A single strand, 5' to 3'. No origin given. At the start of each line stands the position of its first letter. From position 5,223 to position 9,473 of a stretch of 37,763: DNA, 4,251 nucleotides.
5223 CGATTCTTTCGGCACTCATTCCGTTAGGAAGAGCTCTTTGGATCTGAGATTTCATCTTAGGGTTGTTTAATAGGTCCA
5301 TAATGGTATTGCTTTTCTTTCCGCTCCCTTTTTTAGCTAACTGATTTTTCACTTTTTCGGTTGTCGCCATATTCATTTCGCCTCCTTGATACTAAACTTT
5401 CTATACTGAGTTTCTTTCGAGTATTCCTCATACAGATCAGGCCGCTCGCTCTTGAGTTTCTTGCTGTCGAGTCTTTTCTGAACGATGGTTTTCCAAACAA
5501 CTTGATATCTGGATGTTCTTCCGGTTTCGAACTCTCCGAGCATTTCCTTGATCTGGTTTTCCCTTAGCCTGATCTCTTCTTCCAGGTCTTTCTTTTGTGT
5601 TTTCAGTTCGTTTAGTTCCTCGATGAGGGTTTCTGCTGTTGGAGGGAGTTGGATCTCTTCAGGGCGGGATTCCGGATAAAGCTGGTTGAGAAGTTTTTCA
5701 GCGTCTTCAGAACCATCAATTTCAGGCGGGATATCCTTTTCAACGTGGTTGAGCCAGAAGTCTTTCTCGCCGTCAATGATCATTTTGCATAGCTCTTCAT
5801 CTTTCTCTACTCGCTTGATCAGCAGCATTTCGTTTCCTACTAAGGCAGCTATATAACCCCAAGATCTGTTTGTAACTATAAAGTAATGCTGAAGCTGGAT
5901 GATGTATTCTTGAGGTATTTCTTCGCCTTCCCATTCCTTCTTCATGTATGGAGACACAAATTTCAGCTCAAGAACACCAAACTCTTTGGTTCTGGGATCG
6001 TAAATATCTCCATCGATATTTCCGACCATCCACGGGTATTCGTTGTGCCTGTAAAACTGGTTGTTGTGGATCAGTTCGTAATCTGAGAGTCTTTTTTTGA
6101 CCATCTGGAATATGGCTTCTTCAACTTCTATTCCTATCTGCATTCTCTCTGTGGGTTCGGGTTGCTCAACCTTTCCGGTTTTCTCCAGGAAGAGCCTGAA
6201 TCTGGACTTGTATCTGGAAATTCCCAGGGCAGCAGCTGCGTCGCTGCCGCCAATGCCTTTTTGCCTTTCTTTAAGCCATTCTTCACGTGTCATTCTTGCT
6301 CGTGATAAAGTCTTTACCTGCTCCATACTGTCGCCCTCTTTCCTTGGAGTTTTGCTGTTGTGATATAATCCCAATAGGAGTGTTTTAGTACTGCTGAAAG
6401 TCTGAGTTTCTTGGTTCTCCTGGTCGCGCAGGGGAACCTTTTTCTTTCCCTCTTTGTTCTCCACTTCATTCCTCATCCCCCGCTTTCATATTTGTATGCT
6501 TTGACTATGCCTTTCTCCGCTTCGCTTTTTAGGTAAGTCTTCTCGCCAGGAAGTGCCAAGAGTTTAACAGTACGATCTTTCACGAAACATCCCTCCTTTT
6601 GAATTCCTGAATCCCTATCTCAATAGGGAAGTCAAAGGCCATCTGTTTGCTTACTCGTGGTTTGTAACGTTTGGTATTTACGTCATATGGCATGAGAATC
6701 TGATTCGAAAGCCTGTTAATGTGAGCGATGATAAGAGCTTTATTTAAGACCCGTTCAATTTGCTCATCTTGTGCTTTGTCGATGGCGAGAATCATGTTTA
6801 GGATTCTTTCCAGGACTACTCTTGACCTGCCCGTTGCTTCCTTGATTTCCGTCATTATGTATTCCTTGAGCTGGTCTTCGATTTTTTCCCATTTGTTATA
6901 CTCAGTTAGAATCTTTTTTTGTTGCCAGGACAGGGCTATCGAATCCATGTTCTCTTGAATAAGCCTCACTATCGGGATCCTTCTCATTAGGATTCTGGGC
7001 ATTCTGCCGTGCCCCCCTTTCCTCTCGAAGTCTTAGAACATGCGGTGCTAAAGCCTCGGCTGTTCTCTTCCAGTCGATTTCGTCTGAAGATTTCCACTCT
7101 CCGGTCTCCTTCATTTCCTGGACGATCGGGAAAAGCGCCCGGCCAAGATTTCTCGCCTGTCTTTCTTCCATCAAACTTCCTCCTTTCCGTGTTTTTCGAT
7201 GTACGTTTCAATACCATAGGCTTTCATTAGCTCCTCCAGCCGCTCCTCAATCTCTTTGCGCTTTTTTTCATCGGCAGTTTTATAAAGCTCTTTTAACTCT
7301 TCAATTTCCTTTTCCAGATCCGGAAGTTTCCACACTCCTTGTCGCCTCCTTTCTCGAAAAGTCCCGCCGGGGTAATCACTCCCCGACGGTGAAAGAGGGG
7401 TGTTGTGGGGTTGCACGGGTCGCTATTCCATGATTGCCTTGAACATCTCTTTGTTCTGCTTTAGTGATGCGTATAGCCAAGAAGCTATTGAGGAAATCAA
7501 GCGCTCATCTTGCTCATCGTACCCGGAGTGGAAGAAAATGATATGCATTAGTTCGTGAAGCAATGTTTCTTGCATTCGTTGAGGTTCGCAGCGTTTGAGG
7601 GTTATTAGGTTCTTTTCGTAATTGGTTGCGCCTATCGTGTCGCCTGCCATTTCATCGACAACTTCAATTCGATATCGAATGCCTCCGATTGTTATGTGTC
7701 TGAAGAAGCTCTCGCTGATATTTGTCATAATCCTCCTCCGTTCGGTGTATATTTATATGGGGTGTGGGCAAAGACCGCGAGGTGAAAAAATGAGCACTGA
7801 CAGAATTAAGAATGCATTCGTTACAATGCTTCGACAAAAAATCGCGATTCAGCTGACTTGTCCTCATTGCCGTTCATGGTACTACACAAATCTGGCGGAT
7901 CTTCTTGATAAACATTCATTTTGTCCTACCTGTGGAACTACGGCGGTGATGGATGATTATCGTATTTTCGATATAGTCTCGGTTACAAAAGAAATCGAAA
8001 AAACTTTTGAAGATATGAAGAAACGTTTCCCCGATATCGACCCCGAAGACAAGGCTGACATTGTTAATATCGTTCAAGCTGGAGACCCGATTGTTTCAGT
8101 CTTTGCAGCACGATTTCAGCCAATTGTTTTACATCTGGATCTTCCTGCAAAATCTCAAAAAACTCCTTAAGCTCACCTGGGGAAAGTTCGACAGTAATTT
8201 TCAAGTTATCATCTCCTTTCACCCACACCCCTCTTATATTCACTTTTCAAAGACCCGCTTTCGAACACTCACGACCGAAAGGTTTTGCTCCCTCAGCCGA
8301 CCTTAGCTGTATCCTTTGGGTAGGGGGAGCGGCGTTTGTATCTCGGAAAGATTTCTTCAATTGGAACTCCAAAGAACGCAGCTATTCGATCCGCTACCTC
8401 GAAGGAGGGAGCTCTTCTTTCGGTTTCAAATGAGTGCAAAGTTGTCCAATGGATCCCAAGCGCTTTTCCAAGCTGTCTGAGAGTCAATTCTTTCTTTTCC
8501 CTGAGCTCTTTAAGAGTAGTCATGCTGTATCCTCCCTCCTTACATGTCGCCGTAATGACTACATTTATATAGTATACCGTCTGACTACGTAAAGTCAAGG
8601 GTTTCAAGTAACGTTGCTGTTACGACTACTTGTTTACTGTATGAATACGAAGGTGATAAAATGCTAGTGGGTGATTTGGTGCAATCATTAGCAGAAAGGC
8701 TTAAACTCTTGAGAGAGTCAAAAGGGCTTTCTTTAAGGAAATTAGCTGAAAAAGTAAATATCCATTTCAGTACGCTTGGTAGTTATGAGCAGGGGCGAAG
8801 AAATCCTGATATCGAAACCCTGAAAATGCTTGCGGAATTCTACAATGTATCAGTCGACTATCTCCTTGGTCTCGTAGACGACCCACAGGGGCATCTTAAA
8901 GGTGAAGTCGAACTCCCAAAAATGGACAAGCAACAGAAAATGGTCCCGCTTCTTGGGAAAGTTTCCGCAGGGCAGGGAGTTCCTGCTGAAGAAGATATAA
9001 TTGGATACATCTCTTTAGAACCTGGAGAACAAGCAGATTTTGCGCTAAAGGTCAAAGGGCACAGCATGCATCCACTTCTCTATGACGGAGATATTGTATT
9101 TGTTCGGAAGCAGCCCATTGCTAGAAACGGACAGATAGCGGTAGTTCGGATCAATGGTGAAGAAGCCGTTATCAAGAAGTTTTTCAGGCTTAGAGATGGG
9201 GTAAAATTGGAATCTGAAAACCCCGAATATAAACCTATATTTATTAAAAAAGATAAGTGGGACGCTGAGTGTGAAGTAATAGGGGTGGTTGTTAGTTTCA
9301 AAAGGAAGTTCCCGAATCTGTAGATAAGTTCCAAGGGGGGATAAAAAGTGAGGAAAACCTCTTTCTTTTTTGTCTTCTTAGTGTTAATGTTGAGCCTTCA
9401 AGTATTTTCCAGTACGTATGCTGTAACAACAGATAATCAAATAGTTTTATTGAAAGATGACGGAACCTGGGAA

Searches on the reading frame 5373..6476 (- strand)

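Call 26: search_protein_families(library=phrogs, proteins=[window:5373-6476:-], max_evalue=0.001)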
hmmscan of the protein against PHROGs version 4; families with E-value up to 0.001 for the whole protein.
window:5373-6476:- (367 aa): 7 families
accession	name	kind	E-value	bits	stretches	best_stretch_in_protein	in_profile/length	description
phrog_434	-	DNA, RNA and nucleotide metabolism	4.3e-97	326.6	1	18-367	14-365/372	RecE-like recombination exonuclease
phrog_1956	-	unknown function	3.9e-12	47.2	1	284-363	10-90/93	-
phrog_6244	-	unknown function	1.6e-07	32.8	1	283-365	19-107/107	-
phrog_34741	-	DNA, RNA and nucleotide metabolism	2.2e-06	28.8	1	292-351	2-63/81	endonuclease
phrog_149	-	DNA, RNA and nucleotide metabolism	1.2e-05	24.9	1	63-241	600-790/1242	exonuclease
phrog_8474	-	unknown function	1.5e-05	25.7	1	66-86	26-46/48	-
phrog_7655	-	DNA, RNA and nucleotide metabolism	0.00051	20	0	65-106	11-53/551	RecE-like recombination exonuclease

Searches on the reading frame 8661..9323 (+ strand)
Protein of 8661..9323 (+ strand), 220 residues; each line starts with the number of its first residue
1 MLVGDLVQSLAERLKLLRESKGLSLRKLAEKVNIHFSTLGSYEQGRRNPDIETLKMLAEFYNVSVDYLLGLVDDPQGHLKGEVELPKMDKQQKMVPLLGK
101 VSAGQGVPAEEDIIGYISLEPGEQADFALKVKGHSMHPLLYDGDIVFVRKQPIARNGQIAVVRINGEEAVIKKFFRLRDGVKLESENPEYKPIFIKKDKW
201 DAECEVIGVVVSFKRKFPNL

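Call 27: search_protein_families(library=pfam, proteins=[window:8661-9323:+], max_evalue=0.01)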
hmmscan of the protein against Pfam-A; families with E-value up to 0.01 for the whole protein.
window:8661-9323:+ (220 aa): 5 families
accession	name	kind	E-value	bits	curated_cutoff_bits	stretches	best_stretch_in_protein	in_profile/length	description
PF00717.28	Peptidase_S24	-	3.2e-30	104.7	23.3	1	96-211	1-116/116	Peptidase S24-like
PF01381.28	HTH_3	-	3.6e-17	62.6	23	1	14-68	1-55/55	Helix-turn-helix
PF13560.12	HTH_31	-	5.7e-12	46.2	27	1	10-66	2-59/64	Helix-turn-helix domain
PF12844.13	HTH_19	-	7.2e-12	45.5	30.2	1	12-73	2-63/64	Helix-turn-helix domain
PF13443.12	HTH_26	-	3.2e-05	24.5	22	1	13-74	1-63/63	Cro/C1-type HTH DNA-binding domain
